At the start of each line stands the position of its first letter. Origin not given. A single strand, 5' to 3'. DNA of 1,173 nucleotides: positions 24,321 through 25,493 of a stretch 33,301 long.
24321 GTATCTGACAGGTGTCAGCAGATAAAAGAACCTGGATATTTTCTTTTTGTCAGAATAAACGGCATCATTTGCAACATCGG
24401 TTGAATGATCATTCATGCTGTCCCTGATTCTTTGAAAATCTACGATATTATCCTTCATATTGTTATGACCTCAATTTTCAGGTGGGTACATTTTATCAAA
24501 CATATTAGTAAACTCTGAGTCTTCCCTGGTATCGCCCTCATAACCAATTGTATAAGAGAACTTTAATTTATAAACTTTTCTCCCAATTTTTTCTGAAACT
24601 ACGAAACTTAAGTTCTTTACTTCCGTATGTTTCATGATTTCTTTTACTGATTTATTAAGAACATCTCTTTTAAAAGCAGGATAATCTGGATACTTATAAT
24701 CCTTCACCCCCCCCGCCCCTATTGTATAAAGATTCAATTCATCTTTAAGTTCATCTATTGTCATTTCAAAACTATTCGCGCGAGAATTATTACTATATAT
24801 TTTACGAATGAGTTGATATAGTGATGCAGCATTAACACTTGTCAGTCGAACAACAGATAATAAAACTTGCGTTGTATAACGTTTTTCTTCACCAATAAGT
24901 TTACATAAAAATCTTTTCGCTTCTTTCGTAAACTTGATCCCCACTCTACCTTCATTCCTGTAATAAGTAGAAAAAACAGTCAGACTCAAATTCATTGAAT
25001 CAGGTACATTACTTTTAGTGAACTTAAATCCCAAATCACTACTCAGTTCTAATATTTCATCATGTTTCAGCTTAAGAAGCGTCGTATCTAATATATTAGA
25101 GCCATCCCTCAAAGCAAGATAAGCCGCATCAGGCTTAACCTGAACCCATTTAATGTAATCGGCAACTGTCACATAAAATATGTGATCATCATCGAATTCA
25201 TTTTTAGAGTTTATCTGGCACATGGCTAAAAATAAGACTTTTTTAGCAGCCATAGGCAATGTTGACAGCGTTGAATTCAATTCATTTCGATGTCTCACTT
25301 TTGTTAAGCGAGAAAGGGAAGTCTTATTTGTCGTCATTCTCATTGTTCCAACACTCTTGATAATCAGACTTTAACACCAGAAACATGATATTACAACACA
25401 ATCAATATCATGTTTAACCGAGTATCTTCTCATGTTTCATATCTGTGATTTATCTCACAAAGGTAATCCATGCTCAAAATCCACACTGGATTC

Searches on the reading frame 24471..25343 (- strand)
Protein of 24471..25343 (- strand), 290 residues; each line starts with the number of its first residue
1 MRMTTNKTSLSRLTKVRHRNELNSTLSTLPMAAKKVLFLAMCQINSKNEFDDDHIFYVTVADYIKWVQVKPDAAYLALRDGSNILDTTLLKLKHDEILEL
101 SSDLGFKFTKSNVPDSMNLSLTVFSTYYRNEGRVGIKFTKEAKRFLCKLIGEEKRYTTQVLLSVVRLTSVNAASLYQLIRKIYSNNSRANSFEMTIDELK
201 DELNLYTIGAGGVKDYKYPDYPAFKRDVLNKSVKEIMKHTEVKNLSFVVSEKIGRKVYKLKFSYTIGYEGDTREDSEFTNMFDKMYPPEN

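Call 5: search_protein_families(library=pfam, proteins=[window:24471-25343:-], max_evalue=0.01)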
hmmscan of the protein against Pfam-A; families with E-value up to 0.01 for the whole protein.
window:24471-25343:- (290 aa): 2 families
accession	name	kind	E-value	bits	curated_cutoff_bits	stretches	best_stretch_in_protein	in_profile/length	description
PF01051.27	Rep3_N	-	6.6e-14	52.9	22.4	1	16-179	2-140/141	Initiator Replication protein, WH1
PF21205.3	Rep3_C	-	7.2e-10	39.4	21.1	1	213-263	11-58/59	Initiator Rep protein, WH2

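Call 14: search_dna_similar(query=window:24471-25343:-, collection=plasmids, mode=protein, max_rows=60, rows=spread)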
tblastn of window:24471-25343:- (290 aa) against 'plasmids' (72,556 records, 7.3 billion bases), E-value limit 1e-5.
Records with a match: 2537; places in all: 2831; records where one place covers at least 80% of the query: 2431.
Best place of each record, by identity: >=99% 336; 95-99% 22; 90-95% 3; 80-90% 7; 60-80% 9; <60% 2160.
By first word of the organism name: Escherichia 1264; Klebsiella 516; Salmonella 276; Enterobacter 130; Citrobacter 70; Bacillus 51; Proteus 34; Providencia 30; Shigella 28; Serratia 26; and 31 more.
By predicted mobility (MOB-suite, as given by PLSDB): conjugative 2012; non-mobilizable 302; mobilizable 223.
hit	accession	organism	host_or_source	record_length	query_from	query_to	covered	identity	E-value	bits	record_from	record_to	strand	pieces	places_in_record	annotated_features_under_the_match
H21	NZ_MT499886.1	Escherichia coli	-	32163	1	290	100%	100.0%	2e-174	605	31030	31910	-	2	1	replication initiation protein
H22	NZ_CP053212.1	Escherichia coli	dog,feces,feces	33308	1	290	100%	100.0%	0e+0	596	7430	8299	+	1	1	replication initiation protein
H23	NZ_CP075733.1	Escherichia coli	Homo sapiens,swab sample,Anal swab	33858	1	290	100%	100.0%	0e+0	596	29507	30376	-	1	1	replication initiation protein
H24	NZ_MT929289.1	Escherichia coli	-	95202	1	290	100%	100.0%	0e+0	596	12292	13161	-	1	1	replication initiation protein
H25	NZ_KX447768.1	Escherichia coli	Homo sapiens,urine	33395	1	290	100%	100.0%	0e+0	596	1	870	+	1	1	replication initiation protein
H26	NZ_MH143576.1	Salmonella enterica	chicken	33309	1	290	100%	100.0%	0e+0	596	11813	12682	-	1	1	replication initiation protein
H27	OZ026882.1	Escherichia coli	-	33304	1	290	100%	100.0%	0e+0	596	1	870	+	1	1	RepB family plasmid replication initiator protein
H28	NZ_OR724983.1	Escherichia coli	-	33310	1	290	100%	100.0%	0e+0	596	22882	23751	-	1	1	replication initiation protein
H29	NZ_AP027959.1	Escherichia coli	-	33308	1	290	100%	98.7%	7e-164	603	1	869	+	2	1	replication initiation protein | RepB family plasmid replication initiator protein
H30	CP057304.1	Escherichia coli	culture,Pooled pig faecal samples ...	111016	9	285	96%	48.9%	6e-72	247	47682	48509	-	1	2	replication initiation protein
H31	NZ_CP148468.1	Escherichia coli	Chicken,single cell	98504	9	285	96%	48.9%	7e-72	247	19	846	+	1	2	replication initiation protein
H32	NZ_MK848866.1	Salmonella enterica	-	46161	9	289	97%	47.0%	9e-73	249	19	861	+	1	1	none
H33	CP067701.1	Klebsiella pneumoniae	Homo sapiens,wound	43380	9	289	97%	47.0%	1e-72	249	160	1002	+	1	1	replication initiation protein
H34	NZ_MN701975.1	Escherichia coli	-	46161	9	289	97%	47.0%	1e-72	249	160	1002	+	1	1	replication initiation protein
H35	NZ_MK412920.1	Klebsiella pneumoniae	Homo sapiens,blood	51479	9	289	97%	47.0%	1e-72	249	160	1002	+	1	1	replication initiation protein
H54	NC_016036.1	Morganella morganii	-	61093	9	284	95%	46.2%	4e-69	239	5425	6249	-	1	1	replication initiation protein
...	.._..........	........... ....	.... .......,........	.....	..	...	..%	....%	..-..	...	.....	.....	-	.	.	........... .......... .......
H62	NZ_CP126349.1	Escherichia coli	water,water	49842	2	273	94%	35.1%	1e-42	162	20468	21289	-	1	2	replication initiation protein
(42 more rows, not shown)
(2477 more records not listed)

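Call 26: find_homologous_proteins(query=window:24471-25343:-, max_evalue=1e-40)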
Query window:24471-25343:- (290 aa): 97 proteins with E <= 1e-40 among 951 candidates.
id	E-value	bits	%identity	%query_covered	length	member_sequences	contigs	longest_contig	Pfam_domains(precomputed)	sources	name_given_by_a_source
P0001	3.7e-184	628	100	99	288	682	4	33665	PF01051.28,PF21205.4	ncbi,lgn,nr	ncbi:replication initiation protein [Escherichia coli]|nr:replication initiation protein [Escherichi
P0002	2.2e-152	524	82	100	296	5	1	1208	PF01051.28,PF21205.4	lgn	-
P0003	3.1e-145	500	94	84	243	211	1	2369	PF01051.28,PF21205.4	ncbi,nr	ncbi:replication initiation protein, partial [Escherichia coli]|nr:replication initiation protein [E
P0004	1.3e-136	472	76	99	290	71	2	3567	PF01051.28,PF21205.4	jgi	-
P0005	3.1e-119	415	69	99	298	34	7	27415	PF01051.28,PF21205.4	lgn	-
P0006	1.3e-115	403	71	90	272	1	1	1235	PF01051.28,PF21205.4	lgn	-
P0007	1.4e-115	403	68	98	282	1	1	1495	PF01051.28,PF21205.4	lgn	-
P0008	6.5e-115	401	68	95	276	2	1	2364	PF01051.28,PF21205.4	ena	-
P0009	2.5e-108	379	61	99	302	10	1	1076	PF01051.28,PF21205.4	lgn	-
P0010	7.8e-104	365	94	62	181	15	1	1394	PF01051.28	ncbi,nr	ncbi:replication initiation protein, partial [Escherichia coli]|nr:replication initiation protein [E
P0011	1.3e-86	308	56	92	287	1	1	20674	PF01051.28,PF21205.4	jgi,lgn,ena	-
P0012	5.2e-86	306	55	92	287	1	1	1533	PF01051.28,PF21205.4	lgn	-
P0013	3.8e-85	303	55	92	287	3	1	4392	PF01051.28,PF21205.4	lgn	-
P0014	1.3e-81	292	53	89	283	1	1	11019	PF01051.28,PF21205.4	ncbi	ncbi:replication initiation protein [Escherichia coli]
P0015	1.6e-77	278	52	89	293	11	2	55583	PF01051.28,PF21205.4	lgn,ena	-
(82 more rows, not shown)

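Call 27: find_encoding_contigs(protein=P0004, flank=2500, max_places=3)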
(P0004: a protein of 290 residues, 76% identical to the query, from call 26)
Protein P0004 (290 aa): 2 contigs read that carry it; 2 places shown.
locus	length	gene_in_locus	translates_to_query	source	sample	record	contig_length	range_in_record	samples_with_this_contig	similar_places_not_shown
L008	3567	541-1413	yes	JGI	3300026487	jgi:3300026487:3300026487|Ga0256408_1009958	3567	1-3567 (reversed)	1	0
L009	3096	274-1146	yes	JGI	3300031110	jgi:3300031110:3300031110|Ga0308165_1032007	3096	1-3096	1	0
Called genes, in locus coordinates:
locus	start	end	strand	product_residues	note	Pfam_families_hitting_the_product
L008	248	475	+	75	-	-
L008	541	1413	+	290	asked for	PF01051:Rep3_N, PF21205:Rep3_C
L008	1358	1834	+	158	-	-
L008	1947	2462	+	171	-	PF10881:DUF2726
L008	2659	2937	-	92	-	-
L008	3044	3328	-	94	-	-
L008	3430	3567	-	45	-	?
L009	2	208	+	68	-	?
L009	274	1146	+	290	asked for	PF01051:Rep3_N, PF21205:Rep3_C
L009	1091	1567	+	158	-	-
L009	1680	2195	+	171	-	PF10881:DUF2726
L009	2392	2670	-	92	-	-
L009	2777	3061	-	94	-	-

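Call 28: find_encoding_contigs(protein=P0005, flank=2500, max_places=3)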
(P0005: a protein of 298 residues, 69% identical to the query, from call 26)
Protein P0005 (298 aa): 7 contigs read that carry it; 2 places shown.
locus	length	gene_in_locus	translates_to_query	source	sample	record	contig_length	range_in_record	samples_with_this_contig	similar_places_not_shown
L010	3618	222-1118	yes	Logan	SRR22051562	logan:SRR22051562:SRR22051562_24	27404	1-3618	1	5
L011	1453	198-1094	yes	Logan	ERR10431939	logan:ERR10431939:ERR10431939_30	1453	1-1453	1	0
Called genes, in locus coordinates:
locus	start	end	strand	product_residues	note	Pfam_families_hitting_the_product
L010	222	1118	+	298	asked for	PF01051:Rep3_N, PF21205:Rep3_C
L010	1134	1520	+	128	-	-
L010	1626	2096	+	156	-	-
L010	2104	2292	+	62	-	-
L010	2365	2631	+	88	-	-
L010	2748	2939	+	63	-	-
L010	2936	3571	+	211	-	PF01464:SLT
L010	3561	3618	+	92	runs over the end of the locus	PF04956:TrbC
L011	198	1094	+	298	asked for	PF01051:Rep3_N, PF21205:Rep3_C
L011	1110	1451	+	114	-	?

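Call 29: find_encoding_contigs(protein=P0002, flank=2500, max_places=3)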
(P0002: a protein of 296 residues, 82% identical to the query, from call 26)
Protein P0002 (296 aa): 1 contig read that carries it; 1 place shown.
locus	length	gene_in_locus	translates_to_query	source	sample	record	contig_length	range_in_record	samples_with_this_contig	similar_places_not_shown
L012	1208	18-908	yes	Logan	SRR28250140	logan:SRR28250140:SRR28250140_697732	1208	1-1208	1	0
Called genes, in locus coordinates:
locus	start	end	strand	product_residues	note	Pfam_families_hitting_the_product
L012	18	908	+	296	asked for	PF01051:Rep3_N, PF21205:Rep3_C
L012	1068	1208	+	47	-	?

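Call 45: find_encoding_contigs(protein=P0008, flank=2500, max_places=2)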
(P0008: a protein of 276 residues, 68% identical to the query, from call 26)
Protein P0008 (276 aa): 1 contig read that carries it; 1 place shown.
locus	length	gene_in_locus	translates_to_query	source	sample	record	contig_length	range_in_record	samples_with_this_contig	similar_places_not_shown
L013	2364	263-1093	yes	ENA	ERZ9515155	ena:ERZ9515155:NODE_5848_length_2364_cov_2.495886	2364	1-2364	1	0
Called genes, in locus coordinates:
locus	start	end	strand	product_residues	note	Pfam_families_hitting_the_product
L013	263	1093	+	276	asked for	PF01051:Rep3_N, PF21205:Rep3_C (weak)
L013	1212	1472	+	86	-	PF00196:GerE (weak)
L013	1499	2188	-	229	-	-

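Call 46: find_encoding_contigs(protein=P0011, flank=2500, max_places=2)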
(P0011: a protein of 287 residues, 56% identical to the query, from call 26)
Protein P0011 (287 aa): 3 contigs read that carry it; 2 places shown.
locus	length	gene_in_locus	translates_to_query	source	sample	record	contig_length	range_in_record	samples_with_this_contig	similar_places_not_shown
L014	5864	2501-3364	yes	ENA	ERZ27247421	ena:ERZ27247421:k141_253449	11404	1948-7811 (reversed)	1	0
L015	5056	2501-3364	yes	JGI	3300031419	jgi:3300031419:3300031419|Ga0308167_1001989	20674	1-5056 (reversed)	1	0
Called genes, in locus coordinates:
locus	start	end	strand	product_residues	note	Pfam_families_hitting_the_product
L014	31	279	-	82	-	-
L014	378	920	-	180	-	-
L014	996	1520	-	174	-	PF00226:DnaJ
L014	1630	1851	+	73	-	-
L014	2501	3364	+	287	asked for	PF01051:Rep3_N, PF21205:Rep3_C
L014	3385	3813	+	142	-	-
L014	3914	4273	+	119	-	PF10881:DUF2726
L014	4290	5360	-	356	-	PF00574:CLP_protease, PF00515:TPR_1 (faint), PF07719:TPR_2 (faint)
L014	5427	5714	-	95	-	-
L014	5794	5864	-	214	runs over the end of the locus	PF00448:SRP54 (faint), PF01656:CbiA, PF02374:ArsA_ATPase, PF07015:VirC1 (weak), PF09140:MipZ (faint), PF10609:ParA, PF13614:AAA_31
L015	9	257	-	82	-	-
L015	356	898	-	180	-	-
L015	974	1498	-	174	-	PF00226:DnaJ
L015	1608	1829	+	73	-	-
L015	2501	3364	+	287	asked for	PF01051:Rep3_N, PF21205:Rep3_C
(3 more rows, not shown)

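Call 47: find_encoding_contigs(protein=P0007, flank=2500, max_places=2)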
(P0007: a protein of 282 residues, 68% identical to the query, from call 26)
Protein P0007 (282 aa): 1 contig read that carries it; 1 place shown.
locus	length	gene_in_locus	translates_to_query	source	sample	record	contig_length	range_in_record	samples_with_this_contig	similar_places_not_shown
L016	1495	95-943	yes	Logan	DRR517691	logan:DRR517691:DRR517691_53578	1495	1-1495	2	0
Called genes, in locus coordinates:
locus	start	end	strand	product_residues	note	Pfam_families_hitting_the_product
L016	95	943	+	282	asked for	PF01051:Rep3_N, PF21205:Rep3_C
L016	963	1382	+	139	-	-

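Call 48: find_encoding_contigs(protein=P0006, flank=2500, max_places=2)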
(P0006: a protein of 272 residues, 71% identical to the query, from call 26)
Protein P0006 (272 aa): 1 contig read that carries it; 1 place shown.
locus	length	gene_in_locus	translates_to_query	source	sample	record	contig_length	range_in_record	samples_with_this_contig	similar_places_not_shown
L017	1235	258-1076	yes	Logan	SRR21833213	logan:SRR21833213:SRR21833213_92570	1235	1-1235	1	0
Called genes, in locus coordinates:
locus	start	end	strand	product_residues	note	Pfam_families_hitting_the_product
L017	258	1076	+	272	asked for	PF01051:Rep3_N, PF21205:Rep3_C (weak)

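Call 53: get_annotated_region(hit=H33, flank=1300)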
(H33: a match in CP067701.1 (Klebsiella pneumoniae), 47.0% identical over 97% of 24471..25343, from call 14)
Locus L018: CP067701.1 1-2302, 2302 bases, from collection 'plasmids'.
description: Klebsiella pneumoniae strain ARLG-3520 plasmid pC4688_3, complete sequence
organism: Klebsiella pneumoniae (NCBI taxid 573)
taxonomy: Bacteria; Pseudomonadota; Gammaproteobacteria; Enterobacterales; Enterobacteriaceae; Klebsiella; Klebsiella pneumoniae
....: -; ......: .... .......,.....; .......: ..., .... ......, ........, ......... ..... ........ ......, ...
typing (MOB-suite, as given by PLSDB): conjugative; replicon IncX3; relaxase MOBP; mating-pair formation MPF_T
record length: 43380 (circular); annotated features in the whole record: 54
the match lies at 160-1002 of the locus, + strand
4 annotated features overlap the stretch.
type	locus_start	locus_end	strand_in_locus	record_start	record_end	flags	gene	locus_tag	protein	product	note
CDS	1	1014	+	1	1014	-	-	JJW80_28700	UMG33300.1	replication initiation protein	-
CDS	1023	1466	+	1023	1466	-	-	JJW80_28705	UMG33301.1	hypothetical protein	-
CDS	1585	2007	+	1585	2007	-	-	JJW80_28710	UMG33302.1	DNA distortion polypeptide 3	-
CDS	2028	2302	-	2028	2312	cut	-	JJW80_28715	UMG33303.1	hypothetical protein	-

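Call 54: get_annotated_region(hit=H30, flank=1300)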
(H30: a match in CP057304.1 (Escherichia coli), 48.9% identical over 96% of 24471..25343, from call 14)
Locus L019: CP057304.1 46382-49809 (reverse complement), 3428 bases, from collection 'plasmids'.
description: Escherichia coli strain RHB30-C09 plasmid pRHB30-C09_3, complete sequence
organism: Escherichia coli (NCBI taxid 562)
taxonomy: Bacteria; Pseudomonadota; Gammaproteobacteria; Enterobacterales; Enterobacteriaceae; Escherichia; Escherichia coli
host: -; source: culture,Pooled pig faecal samples collected from floor of farm; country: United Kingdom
typing (MOB-suite, as given by PLSDB): conjugative; replicon IncFIC,IncI-gamma/K1; relaxase MOBF,MOBF; mating-pair formation MPF_F
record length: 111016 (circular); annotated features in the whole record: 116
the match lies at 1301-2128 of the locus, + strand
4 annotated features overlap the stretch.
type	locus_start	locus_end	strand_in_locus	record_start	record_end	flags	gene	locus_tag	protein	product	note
CDS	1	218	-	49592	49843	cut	-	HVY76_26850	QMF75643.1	plasmid stabilization protein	-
CDS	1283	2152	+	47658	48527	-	-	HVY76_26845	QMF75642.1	replication initiation protein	-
CDS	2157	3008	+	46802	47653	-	-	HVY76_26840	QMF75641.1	replication initiation protein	-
CDS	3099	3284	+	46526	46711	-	-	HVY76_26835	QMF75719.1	hypothetical protein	-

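Call 55: get_annotated_region(hit=H54, flank=1300)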
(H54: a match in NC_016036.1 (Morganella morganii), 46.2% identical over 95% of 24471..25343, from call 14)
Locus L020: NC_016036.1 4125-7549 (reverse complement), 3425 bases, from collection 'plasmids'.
description: Morganella morganii plasmid R485, complete sequence
organism: Morganella morganii (NCBI taxid 582)
taxonomy: Bacteria; Pseudomonadota; Gammaproteobacteria; Enterobacterales; Morganellaceae; Morganella; Morganella morganii
host: -; source: -; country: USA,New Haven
typing (MOB-suite, as given by PLSDB): conjugative; replicon IncX1,IncX3,rep_cluster_1527; relaxase MOBP; mating-pair formation MPF_T
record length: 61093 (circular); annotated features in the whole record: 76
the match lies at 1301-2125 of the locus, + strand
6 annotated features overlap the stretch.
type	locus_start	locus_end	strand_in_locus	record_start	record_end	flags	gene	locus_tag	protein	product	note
CDS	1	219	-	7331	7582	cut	-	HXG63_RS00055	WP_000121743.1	plasmid stabilization protein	-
CDS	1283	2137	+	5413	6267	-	-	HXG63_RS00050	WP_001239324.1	replication initiation protein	GO:0006270 - DNA replication initiation [Evidence IEA]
CDS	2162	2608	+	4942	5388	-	-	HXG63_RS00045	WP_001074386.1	hypothetical protein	-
CDS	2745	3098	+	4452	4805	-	ddp1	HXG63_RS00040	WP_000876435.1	DNA distortion polypeptide 3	-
CDS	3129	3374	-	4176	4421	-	-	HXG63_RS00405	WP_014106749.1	hypothetical protein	-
CDS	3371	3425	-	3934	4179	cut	-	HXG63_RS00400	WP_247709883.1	hypothetical protein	-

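Call 56: get_annotated_region(hit=H57, flank=1300)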
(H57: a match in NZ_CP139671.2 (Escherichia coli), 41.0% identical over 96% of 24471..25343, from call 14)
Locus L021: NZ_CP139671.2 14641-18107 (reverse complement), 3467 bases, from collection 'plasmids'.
description: Escherichia coli strain TP6-3 plasmid p2, complete sequence
organism: Escherichia coli (NCBI taxid 562)
taxonomy: Bacteria; Pseudomonadota; Gammaproteobacteria; Enterobacterales; Enterobacteriaceae; Escherichia; Escherichia coli
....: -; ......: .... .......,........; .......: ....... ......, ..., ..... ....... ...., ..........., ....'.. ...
typing (MOB-suite, as given by PLSDB): conjugative; relaxase MOBP; mating-pair formation MPF_T
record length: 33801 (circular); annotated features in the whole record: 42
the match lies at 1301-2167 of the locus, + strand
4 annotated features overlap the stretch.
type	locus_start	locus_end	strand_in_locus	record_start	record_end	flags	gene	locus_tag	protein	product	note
CDS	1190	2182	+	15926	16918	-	-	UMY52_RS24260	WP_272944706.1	replication initiation protein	GO:0006270 - DNA replication initiation [Evidence IEA]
CDS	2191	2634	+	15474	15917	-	-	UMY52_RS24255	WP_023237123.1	hypothetical protein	-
CDS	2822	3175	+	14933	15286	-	ddp1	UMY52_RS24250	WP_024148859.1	DNA distortion polypeptide 3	-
CDS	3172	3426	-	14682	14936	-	-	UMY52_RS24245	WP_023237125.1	hypothetical protein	-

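Call 57: get_annotated_region(hit=H62, flank=1300)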
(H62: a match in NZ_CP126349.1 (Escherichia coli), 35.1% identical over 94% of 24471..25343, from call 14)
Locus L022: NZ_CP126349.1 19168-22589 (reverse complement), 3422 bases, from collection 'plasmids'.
description: Escherichia coli strain NN5 plasmid pNN5A, complete sequence
organism: Escherichia coli (NCBI taxid 562)
taxonomy: Bacteria; Pseudomonadota; Gammaproteobacteria; Enterobacterales; Enterobacteriaceae; Escherichia; Escherichia coli
host: -; source: water,water; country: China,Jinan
typing (MOB-suite, as given by PLSDB): mobilizable; replicon IncX1; relaxase MOBQ
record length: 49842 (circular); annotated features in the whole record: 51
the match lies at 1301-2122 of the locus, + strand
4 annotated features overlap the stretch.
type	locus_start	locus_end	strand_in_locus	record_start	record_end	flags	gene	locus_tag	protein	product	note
CDS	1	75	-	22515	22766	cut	-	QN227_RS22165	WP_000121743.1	plasmid stabilization protein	-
CDS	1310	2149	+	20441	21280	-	-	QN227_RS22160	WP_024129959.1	replication initiation protein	GO:0006270 - DNA replication initiation [Evidence IEA]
CDS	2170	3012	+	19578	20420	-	-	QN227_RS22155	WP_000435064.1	replication initiation protein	GO:0006270 - DNA replication initiation [Evidence IEA]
CDS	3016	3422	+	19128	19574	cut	-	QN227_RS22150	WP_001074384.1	hypothetical protein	-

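Call 64: list_cluster_members(proteins=[P0002, P0004, P0009])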
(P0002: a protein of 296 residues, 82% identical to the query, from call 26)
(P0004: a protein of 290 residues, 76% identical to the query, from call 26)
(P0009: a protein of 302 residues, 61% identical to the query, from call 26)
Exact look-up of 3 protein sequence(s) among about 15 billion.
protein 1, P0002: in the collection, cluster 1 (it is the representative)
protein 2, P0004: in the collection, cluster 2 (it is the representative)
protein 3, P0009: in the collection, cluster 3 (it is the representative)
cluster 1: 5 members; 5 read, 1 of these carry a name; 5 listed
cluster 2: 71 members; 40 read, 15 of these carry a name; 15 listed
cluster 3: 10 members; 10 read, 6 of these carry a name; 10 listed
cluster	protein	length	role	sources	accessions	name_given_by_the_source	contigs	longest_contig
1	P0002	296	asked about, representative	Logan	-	-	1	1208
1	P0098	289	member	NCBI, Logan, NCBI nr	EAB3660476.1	RepB family plasmid replication initiator protein [Salmonella enterica]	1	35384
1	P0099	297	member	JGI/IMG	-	-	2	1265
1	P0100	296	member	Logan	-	-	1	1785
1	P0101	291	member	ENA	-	-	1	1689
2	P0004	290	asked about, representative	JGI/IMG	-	-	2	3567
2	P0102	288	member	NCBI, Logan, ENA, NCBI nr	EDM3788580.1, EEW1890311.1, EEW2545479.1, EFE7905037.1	replication initiation protein [Escherichia coli] | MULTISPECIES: replication initiation protein [Enterobacterales]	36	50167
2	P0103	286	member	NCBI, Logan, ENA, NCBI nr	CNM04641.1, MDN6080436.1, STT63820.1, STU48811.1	DNA replication [Klebsiella pneumoniae] | replication initiation protein [Leuconostoc sp.]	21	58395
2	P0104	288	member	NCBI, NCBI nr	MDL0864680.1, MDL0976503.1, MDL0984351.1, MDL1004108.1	replication initiation protein [Yersinia pestis]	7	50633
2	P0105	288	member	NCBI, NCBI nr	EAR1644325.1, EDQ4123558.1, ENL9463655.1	replication initiation protein [Salmonella enterica] | RepB family plasmid replication initiator protein [Salmonella enterica]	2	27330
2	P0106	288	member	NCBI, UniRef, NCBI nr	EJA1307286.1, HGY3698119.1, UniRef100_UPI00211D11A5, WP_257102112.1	TPA: replication initiation protein [Citrobacter freundii] | replication initiation protein n=1 Tax=Citrobacter freundii TaxID=546 RepID=UPI00211D11A5 | replication initiation protein [Citrobacter freundii]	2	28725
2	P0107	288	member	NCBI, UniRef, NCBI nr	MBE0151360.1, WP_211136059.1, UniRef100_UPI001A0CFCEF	replication initiation protein [Serratia sp. PL7] | replication initiation protein n=1 Tax=Serratia sp. PL7 TaxID=2952201 RepID=UPI001A0CFCEF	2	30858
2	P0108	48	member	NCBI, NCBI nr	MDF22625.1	replication initiation protein, partial [Salmonella enterica] | replication initiation protein [Salmonella enterica]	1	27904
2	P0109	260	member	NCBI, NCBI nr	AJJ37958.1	PI protein (plasmid) [Yersinia pestis] | PI protein [Yersinia pestis]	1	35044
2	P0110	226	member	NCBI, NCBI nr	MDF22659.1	RepB family plasmid replication initiator protein, partial [Salmonella enterica] | RepB family plasmid replication initiator protein [Salmonella enterica]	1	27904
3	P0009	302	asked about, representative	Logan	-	-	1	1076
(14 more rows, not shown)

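Call 65: find_encoding_contigs(protein=P0098, flank=1500, max_places=2)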
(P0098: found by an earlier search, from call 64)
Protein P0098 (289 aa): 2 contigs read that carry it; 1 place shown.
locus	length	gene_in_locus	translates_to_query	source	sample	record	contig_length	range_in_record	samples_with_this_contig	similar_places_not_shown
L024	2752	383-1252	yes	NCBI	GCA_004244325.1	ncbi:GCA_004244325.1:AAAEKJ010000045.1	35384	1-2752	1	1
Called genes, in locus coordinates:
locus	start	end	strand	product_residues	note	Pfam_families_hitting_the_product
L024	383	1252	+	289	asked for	PF01051:Rep3_N, PF21205:Rep3_C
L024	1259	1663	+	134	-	-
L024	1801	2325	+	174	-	PF10881:DUF2726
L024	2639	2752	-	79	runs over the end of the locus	-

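Call 66: find_encoding_contigs(protein=P0102, flank=1500, max_places=3)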
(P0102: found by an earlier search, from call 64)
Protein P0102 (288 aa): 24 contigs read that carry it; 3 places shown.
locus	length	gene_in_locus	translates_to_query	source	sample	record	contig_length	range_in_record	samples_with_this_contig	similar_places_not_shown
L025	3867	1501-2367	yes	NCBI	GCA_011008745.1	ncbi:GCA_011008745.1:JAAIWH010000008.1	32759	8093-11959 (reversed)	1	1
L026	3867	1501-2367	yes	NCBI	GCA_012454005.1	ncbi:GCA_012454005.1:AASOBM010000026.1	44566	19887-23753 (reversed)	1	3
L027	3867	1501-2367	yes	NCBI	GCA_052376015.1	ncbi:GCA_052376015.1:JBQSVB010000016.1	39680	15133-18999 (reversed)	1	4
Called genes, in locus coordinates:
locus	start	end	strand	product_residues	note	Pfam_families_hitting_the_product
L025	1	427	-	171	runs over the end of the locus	PF00226:DnaJ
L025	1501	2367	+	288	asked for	PF01051:Rep3_N, PF21205:Rep3_C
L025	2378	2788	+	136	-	-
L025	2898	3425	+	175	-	PF10881:DUF2726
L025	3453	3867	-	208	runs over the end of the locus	-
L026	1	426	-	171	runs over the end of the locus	PF00226:DnaJ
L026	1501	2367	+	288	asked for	PF01051:Rep3_N, PF21205:Rep3_C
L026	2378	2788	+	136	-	-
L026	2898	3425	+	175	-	PF10881:DUF2726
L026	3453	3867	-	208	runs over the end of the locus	-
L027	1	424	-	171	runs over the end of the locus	PF00226:DnaJ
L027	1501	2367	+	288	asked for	PF01051:Rep3_N, PF21205:Rep3_C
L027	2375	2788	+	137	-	-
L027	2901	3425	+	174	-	PF10881:DUF2726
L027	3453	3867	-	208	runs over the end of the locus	-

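Call 67: find_encoding_contigs(protein=P0107, flank=1500, max_places=2)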
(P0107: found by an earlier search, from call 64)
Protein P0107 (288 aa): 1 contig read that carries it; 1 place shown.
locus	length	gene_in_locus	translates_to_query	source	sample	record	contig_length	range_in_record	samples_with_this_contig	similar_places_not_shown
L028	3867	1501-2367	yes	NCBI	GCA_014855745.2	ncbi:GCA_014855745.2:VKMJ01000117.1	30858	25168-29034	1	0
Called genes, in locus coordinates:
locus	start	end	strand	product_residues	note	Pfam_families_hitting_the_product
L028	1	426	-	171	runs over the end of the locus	PF00226:DnaJ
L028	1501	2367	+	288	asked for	PF01051:Rep3_N, PF21205:Rep3_C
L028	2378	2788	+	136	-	-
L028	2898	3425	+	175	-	PF10881:DUF2726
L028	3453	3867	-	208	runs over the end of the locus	-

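Call 68: find_encoding_contigs(protein=P0103, flank=1500, max_places=2)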
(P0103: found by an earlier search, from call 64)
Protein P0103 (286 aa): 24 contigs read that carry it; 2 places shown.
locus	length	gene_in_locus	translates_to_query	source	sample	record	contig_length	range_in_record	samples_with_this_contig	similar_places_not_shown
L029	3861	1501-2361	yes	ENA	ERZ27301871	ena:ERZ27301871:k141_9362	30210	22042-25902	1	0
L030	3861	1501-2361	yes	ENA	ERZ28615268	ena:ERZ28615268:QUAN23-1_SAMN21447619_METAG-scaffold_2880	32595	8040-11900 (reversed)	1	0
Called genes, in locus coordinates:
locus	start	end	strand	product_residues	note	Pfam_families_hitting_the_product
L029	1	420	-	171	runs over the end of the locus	PF00226:DnaJ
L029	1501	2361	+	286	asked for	PF01051:Rep3_N, PF21205:Rep3_C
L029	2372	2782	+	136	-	-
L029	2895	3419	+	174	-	PF10881:DUF2726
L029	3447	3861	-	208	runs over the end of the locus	-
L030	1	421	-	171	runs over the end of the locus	PF00226:DnaJ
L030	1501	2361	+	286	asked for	PF01051:Rep3_N, PF21205:Rep3_C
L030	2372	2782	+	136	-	-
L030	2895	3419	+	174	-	PF10881:DUF2726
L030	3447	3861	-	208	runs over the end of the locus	-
